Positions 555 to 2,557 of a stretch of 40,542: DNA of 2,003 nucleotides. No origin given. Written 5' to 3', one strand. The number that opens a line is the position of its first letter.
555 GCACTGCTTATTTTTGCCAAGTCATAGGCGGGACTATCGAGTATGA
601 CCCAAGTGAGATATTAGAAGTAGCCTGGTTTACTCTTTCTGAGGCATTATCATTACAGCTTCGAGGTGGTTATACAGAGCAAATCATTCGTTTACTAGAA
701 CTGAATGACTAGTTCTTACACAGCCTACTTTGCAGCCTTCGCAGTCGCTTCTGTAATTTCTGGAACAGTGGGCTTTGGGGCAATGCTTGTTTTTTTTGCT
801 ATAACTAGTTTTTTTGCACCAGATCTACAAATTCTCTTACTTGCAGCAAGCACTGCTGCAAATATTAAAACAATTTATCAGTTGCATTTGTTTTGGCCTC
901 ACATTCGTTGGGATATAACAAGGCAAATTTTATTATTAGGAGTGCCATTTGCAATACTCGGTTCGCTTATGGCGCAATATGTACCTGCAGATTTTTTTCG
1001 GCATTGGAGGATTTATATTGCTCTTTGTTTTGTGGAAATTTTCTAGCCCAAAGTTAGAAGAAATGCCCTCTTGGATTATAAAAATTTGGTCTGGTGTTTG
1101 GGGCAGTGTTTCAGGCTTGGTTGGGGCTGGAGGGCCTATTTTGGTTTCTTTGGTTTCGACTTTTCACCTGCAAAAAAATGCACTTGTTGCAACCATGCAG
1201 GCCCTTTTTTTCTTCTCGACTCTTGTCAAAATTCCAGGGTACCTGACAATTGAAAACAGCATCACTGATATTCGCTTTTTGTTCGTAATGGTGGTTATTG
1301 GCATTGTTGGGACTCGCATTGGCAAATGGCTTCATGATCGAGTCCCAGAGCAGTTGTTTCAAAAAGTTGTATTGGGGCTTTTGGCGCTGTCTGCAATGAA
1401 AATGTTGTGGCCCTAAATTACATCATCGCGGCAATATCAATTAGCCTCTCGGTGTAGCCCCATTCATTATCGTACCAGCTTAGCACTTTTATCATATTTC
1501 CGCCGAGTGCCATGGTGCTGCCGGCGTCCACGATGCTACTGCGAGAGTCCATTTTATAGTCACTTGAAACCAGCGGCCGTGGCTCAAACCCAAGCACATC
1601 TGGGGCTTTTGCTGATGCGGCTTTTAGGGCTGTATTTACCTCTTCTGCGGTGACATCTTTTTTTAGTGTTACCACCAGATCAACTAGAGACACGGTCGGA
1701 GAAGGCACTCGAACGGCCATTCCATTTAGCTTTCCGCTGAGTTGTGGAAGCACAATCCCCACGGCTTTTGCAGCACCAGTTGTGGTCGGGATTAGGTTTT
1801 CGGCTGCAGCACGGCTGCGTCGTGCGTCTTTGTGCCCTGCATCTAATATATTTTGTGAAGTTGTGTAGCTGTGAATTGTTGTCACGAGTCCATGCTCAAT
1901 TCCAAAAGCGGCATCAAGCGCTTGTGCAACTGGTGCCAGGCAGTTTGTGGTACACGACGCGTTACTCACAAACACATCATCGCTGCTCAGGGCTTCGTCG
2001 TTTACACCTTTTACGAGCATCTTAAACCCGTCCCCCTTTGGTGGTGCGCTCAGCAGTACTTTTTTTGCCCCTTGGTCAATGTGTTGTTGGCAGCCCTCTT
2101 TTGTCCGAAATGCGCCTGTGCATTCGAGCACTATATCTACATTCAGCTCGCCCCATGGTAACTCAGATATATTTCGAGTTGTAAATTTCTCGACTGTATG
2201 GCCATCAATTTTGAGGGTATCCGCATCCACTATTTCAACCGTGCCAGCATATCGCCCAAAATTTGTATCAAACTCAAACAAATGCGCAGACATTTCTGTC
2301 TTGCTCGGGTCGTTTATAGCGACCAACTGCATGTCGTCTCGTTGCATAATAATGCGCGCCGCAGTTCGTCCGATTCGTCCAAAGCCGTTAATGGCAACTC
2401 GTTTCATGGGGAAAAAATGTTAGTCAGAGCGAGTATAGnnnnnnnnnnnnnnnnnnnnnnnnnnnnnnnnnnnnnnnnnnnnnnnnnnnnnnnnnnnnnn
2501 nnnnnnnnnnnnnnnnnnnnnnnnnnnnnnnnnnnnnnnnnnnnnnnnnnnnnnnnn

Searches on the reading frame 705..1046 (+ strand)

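Call 22: search_protein_families(library=pfam, proteins=[window:705-1046:+], max_evalue=0.001)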
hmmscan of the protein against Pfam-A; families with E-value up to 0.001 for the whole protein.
window:705-1046:+ (113 aa): 1 family
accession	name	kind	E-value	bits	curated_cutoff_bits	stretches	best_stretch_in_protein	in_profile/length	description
PF01925.25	TauE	-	2.7e-08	34.2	32.6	1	8-103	1-97/237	Sulfite exporter TauE/SafE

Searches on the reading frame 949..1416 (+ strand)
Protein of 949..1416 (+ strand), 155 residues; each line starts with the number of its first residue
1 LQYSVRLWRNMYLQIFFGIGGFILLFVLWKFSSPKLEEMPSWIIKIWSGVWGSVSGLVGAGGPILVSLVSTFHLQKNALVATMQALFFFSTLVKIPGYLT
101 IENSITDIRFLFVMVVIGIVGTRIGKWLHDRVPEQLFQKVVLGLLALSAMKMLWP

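Call 22: search_protein_families(library=pfam, proteins=[window:949-1416:+], max_evalue=0.001)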
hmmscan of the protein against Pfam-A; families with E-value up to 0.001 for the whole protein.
window:949-1416:+ (155 aa): 1 family
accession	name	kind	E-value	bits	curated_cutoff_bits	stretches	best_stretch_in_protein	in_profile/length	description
PF01925.25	TauE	-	3.5e-20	73.1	32.6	1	13-152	92-237/237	Sulfite exporter TauE/SafE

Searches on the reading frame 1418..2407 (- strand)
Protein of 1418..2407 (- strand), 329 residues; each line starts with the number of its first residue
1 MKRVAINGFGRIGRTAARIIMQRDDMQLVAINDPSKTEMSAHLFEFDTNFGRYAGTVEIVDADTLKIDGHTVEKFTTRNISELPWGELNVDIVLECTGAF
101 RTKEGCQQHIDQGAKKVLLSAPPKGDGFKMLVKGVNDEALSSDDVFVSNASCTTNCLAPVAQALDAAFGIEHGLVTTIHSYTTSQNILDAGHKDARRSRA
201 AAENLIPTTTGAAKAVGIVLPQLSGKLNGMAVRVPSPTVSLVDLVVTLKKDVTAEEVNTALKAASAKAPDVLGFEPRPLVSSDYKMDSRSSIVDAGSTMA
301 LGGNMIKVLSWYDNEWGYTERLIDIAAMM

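Call 22: search_protein_families(library=pfam, proteins=[window:1418-2407:-], max_evalue=0.001)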
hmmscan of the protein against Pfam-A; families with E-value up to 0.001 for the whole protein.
window:1418-2407:- (329 aa): 2 families
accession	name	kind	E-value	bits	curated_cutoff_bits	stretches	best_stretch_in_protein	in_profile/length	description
PF02800.25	Gp_dh_C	-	7.3e-61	204.8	24.4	1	157-312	1-158/158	Glyceraldehyde 3-phosphate dehydrogenase, C-terminal domain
PF00044.30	Gp_dh_N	-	5.4e-33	113.7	31.7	1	3-103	2-101/101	Glyceraldehyde 3-phosphate dehydrogenase, NAD binding domain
